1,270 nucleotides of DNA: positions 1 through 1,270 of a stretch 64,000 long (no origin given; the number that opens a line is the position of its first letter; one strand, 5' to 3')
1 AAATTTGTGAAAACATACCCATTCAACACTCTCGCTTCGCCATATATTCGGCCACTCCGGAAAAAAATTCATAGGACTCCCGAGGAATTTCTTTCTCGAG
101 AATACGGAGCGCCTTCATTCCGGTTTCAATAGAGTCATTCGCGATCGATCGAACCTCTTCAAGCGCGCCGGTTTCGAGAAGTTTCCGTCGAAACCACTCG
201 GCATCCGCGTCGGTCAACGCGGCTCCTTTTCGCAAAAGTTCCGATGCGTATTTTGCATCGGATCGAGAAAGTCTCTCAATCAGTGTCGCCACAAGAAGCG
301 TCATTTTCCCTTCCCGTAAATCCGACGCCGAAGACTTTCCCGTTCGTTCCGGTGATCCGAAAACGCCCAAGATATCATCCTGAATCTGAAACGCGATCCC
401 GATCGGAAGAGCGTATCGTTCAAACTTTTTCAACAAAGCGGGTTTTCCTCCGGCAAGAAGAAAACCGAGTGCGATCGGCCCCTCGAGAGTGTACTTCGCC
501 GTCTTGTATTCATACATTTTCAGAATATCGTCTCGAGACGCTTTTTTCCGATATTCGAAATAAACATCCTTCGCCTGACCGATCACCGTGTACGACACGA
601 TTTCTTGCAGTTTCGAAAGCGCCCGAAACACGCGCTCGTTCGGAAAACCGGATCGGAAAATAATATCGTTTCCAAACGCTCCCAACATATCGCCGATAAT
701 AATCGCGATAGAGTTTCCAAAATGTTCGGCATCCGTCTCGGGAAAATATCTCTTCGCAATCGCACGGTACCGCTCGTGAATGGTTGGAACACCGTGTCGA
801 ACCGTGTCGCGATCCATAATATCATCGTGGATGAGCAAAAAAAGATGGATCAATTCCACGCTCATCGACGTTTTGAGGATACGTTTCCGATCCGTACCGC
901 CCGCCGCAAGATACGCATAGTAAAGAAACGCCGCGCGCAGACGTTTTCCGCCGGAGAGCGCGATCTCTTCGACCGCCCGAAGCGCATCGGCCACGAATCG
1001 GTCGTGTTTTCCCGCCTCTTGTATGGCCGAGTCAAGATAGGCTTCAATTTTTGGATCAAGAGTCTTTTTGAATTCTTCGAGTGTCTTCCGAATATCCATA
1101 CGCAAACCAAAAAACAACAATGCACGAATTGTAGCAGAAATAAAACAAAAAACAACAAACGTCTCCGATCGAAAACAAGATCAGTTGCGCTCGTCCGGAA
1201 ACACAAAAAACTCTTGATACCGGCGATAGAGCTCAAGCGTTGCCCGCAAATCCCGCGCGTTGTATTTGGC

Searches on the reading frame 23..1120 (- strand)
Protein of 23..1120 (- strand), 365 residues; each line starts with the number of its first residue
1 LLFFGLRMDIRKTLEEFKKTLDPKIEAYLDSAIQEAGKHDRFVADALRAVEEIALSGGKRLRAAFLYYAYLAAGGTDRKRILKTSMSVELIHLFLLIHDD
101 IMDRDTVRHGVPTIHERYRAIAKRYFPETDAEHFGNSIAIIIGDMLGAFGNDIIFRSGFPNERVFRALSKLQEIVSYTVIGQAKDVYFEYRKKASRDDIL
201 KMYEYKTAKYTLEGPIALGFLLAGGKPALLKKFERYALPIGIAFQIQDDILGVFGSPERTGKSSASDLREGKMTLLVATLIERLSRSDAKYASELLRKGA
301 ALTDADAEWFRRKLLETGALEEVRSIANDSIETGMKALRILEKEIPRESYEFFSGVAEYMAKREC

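Call 88: search_protein_families(library=ncbifam, proteins=[window:23-1120:-], max_evalue=0.0001)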
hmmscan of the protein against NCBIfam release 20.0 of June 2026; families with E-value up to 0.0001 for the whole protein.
window:23-1120:- (365 aa): 16 families
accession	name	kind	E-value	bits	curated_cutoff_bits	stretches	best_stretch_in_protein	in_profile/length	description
NF041169.1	f2_encap_cargo4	exception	1.5e-65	221.7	450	1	12-364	3-333/334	family 2 encapsulin nanocompartment cargo protein polyprenyl transferase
NF042416.1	GFPPS_Mycobact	equivalog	2.2e-55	188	600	1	25-329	9-316/350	bifunctional (2E,6E)-farnesyl/geranyl diphosphate synthase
NF041003.1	GGPP_syn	equivalog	6.4e-48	163.5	500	1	47-363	29-324/326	geranylgeranyl diphosphate synthase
NF040698.1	IdsA_Meth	equivalog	4.3e-44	151.1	468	1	8-364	1-327/328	short chain isoprenyl diphosphate synthase IdsA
NF045549.1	GGPPsyn_IdsB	equivalog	6.1e-39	134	475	1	53-339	60-326/346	geranylgeranyl diphosphate synthase IdsB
NF040789.2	gerfarn_diphsyn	equivalog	7.9e-39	133.8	560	1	77-364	80-344/345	geranylfarnesyl diphosphate synthase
NF045485.1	FPPsyn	subfamily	4.9e-33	114.5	275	1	24-278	7-245/288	farnesyl diphosphate synthase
NF045685.1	GGPPSynCrtE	equivalog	5.5e-29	101.1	460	1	19-282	8-254/293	geranylgeranyl diphosphate synthase CrtE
TIGR02748.1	GerC3_HepT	equivalog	1.9e-28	99.5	456.55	1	24-364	15-318/319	heptaprenyl diphosphate synthase component II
TIGR02749.1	prenyl_cyano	equivalog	4e-24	85.2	383.2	2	128-351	100-311/322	solanesyl diphosphate synthase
NF007877.0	PRK10581.1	equivalog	9.5e-24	84.1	321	1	46-276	32-251/299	(2E,6E)-farnesyl diphosphate synthase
NF045628.1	HxpDPsynlarge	equivalog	4.4e-22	78.5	500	1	48-290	25-240/311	hexaprenyl-diphosphate synthase large subunit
NF042417.1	NPPPS_Mycobact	equivalog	8.5e-21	74.3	600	1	34-300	35-274/335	nonaprenyl/(2E,6E)-farnesyl/geranylgeranyl diphosphat synthase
NF040627.1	GFPS_Meth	equivalog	3.8e-15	56.1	600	1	47-255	28-212/285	geranylfarnesyl diphosphate synthase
NF008140.0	PRK10888.1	equivalog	1.8e-14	53.8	412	1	54-350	40-311/323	octaprenyl diphosphate synthase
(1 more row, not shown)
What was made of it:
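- On PMT/GT39 acceptor protein (O-mannosylated Ser/Thr-rich region): All are far below their curated cut-offs (call 88).
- Closest known: Protein O-mannosylation by PMT/GT39 enzymes. Same: A polyprenyl synthase and a GT2 are in the window (call 88).
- Closest known: Protein O-mannosylation by PMT/GT39 enzymes. Different: The GT2 is far below every curated cut-off (call 88).
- Checked: the trans-polyprenyl diphosphate synthase is at 23-1120 (call 88).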
